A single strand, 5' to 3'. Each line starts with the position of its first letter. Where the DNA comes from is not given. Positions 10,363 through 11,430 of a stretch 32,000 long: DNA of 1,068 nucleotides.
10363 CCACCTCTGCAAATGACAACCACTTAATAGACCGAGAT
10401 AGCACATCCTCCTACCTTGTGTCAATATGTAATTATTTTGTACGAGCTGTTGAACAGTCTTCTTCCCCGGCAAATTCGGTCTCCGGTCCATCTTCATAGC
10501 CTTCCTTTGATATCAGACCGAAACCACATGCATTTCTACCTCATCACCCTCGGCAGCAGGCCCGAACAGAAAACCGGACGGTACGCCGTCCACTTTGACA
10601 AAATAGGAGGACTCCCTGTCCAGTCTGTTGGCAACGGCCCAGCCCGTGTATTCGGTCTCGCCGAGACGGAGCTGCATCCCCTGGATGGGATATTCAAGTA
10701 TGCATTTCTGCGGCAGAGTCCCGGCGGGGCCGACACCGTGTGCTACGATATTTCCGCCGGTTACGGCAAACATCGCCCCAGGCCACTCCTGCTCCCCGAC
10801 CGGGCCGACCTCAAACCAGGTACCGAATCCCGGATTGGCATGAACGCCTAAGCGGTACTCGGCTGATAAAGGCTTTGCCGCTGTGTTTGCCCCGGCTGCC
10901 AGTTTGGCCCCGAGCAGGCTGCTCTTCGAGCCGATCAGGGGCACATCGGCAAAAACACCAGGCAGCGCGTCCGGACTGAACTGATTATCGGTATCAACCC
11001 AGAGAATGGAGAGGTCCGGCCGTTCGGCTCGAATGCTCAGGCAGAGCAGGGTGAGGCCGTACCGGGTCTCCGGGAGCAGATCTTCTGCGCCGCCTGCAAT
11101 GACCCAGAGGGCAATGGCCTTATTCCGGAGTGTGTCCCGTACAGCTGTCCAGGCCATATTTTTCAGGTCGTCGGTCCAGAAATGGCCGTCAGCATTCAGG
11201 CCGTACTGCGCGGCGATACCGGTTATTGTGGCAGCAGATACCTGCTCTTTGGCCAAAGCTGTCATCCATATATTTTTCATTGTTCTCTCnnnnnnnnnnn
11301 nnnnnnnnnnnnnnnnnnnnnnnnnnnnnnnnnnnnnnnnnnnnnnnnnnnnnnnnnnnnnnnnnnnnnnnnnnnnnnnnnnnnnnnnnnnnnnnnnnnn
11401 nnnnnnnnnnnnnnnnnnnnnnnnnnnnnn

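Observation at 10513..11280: Unknown 255-aa protein translationally coupled to the extended vgrG2: candidate cargo, adaptor or immunity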

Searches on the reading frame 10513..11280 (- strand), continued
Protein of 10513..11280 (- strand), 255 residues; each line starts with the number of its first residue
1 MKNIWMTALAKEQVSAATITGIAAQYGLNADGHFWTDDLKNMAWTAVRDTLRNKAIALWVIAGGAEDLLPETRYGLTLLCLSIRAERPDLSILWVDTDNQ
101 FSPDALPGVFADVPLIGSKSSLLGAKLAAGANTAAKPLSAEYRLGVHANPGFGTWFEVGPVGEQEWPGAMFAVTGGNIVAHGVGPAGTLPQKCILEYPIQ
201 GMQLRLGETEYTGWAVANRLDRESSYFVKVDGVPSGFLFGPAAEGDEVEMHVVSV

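Call 76: search_protein_families(library=pfam, proteins=[L054:10800-12371:-, L041:13506-15125:-, L046:10785-12392:-, L095:10990-12672:+, L095:12735-13466:+], max_evalue=0.01)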
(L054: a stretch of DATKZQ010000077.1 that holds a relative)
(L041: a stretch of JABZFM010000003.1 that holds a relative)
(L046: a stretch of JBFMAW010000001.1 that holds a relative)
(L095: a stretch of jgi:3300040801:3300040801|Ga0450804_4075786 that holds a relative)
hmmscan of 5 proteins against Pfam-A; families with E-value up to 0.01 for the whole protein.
L054:10800-12371:- (523 aa): 2 families
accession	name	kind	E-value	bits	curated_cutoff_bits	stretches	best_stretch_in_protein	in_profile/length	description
PF05943.17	VipB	-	2.8e-35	122.3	27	2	234-421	93-293/301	EvpB/VC_A0108, tail sheath N-terminal domain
PF05591.17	T6SS_VipA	-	7e-11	42.6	24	1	6-93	26-120/155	Type VI secretion system, VipA, VC_A0107 or Hcp2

L041:13506-15125:- (539 aa): 2 families
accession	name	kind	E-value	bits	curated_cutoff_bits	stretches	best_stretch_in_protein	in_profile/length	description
PF05943.17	VipB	-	2.2e-34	119.4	27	2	248-434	93-292/301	EvpB/VC_A0108, tail sheath N-terminal domain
PF05591.17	T6SS_VipA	-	3.6e-08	33.8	24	1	6-95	26-122/155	Type VI secretion system, VipA, VC_A0107 or Hcp2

L046:10785-12392:- (535 aa): 1 family
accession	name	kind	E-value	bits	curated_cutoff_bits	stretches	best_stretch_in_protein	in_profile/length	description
PF05943.17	VipB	-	8.7e-30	104.2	27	2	255-432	102-292/301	EvpB/VC_A0108, tail sheath N-terminal domain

L095:10990-12672:+ (560 aa): 0 families

L095:12735-13466:+ (243 aa): 4 families
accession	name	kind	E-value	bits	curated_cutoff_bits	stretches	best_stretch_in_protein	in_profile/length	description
PF12796.13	Ank_2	-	1.1e-05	26.3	27.3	1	19-109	3-88/90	Ankyrin repeats (3 copies)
PF13857.12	Ank_5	-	0.00022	22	27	0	36-86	5-56/56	Ankyrin repeats (many copies)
PF00023.36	Ank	-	0.00031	21.3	21.1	0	47-76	3-32/33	Ankyrin repeat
PF13606.12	Ank_3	-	0.008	17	22.3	0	45-73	1-29/30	Ankyrin repeat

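Call 81: find_encoding_contigs(protein=P0004, flank=10000, max_places=2)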
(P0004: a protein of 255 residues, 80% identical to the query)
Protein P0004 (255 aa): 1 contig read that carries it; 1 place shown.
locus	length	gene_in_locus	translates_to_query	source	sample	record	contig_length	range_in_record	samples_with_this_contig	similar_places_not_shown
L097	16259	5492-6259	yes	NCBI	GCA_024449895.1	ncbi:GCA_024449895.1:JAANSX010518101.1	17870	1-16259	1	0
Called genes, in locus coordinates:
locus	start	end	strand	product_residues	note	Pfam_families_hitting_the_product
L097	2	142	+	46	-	?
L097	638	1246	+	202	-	-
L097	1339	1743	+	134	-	PF13665:Tox-PAAR-like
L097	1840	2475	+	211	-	PF12059:DUF3540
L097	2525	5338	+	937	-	PF05954:Phage_GPD, PF04717:Phage_base_V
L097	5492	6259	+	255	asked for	-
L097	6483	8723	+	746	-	PF05954:Phage_GPD, PF04717:Phage_base_V, PF20093:DUF6484 (weak), PF22178:Gp5_trimer_C (faint)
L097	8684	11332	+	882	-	PF09937:DUF2169, PF00805:Pentapeptide, PF13599:Pentapeptide_4 (weak), PF00805:Pentapeptide, PF13599:Pentapeptide_4, PF00805:Pentapeptide (weak), PF13599:Pentapeptide_4 (weak), PF00805:Pentapeptide, +4 more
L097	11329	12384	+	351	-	-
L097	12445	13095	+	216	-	PF12059:DUF3540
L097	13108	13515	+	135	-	PF13665:Tox-PAAR-like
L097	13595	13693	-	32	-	-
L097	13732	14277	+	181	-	-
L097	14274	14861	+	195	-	PF13503:DUF4123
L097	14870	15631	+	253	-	-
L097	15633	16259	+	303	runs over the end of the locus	PF02368:Big_2 (weak)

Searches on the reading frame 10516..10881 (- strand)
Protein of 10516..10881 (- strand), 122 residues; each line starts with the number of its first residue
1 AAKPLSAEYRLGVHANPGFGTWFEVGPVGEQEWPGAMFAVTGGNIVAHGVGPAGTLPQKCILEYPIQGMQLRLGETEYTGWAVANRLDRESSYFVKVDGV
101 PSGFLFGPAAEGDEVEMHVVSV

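Call 60: predict_structure(alignment_id=A2)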
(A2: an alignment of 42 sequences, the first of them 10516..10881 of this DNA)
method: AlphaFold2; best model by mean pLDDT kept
length: 122 residues; sequences in the alignment: 42
mean_pLDDT: 91.2   pTM: 0.85
mean pLDDT of the five models: 91.2, 91.0, 91.0, 90.9, 90.2
residues with pLDDT >= 90: 96; 70-90: 20; 50-70: 3; < 50: 3
segments of 3 or more residues with pLDDT < 50: 1-3
pLDDT, mean of each block of 10 residues (from residue 1): 67 88 95 96 96 92 94 95 97 96 94 84 88
secondary structure, 60 per line:
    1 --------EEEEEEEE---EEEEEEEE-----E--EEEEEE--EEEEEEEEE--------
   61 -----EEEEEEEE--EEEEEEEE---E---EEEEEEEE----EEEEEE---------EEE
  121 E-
elements in order: E9-16 E20-27 E36-41 E44-52 E66-73 E76-83 E91-98 E103-108 E118-121

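Call 62: fold_search(model_id=the predicted structure, library=pdb)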
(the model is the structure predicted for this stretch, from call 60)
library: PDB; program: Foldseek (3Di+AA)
matches with E <= 10: 1170; with E <= 0.001: 0
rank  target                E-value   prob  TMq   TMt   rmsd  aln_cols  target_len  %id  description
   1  6ezt_A                8.8e-03  0.80  0.29  0.09   8.3       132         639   11  Crystal structure of GH20 Exo beta-N-Acetylglucosaminidase D437A inactive mutant from Vibrio harveyi (released 2018-12-12)
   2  6ezr_A                1.7e-02  0.82  0.33  0.10   8.4       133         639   10  Crystal structure of GH20 Exo beta-N-Acetylglucosaminidase from Vibrio harveyi (released 2018-12-12)
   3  6qfs_B                2.2e-02  0.84  0.30  0.33   8.4       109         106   11  Chargeless variant of the Cellulose-binding domain from Cellulomonas fimi (released 2019-12-18)
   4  6k35_A                2.4e-02  0.84  0.34  0.10   7.6       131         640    9  Crystal structure of GH20 exo beta-N-acetylglucosaminidase from Vibrio harveyi in complex with NAG-thiazoline (released 2020-05-13)
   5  2zot_C                3.6e-02  0.66  0.32  0.29  11.5       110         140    9  Crystal structure of human F-spondin reeler domain (fragment 1) (released 2008-10-14)
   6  3ndy_E                3.6e-02  0.57  0.27  0.29   8.6       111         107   13  The structure of the catalytic and carbohydrate binding domain of endoglucanase D from Clostridium cellulovorans (released 2010-09-08)
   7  3hs0_C                4.3e-02  0.80  0.38  0.17   9.8       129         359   10  Cobra Venom Factor (CVF) in complex with human factor B (released 2009-07-07)
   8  4leb_A                4.5e-02  0.96  0.45  0.23   7.0       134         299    7  Structure of the Als3 adhesin from Candida albicans, residues 1-299 (mature sequence) in complex with hepta-threonine (released 2014-05-14)
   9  5dhd                  5.3e-02  0.69  0.31  0.35   7.9       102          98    7  Crystal structure of ChBD2 from Thermococcus kodakarensis KOD1 (released 2016-02-10)
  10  9u9s_M                5.3e-02  0.54  0.30  0.14   7.6       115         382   11  ARF1(Q71L) bound M4-CTD-docked AP-4 core (released 2026-03-04)
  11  1h6e_A                5.3e-02  0.51  0.29  0.20  10.5       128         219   12  MU2 ADAPTIN SUBUNIT (AP50) OF AP2 ADAPTOR (SECOND DOMAIN), COMPLEXED WITH CTLA-4 INTERNALIZATION PEPTIDE TTGVYVKMPPT (released 2001-11-28)
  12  2y7o                  5.5e-02  0.94  0.44  0.23   6.9       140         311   10  Structure of N-terminal domain of Candida albicans als9-2 - G299W mutant (released 2011-10-05)
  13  2y7m                  5.5e-02  0.93  0.44  0.23   6.5       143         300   10  Structure of N-terminal domain of Candida albicans als9-2 (Pt derivative) (released 2011-10-05)
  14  6avu_A                5.5e-02  0.82  0.40  0.08   7.8       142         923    9  Human alpha-V beta-3 Integrin (open conformation) in complex with the therapeutic antibody LM609 (released 2017-11-01)
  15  3ije_A                5.8e-02  0.92  0.42  0.07   9.2       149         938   11  Crystal structure of the complete integrin alhaVbeta3 ectodomain plus an Alpha/beta transmembrane fragment (released 2009-09-29)
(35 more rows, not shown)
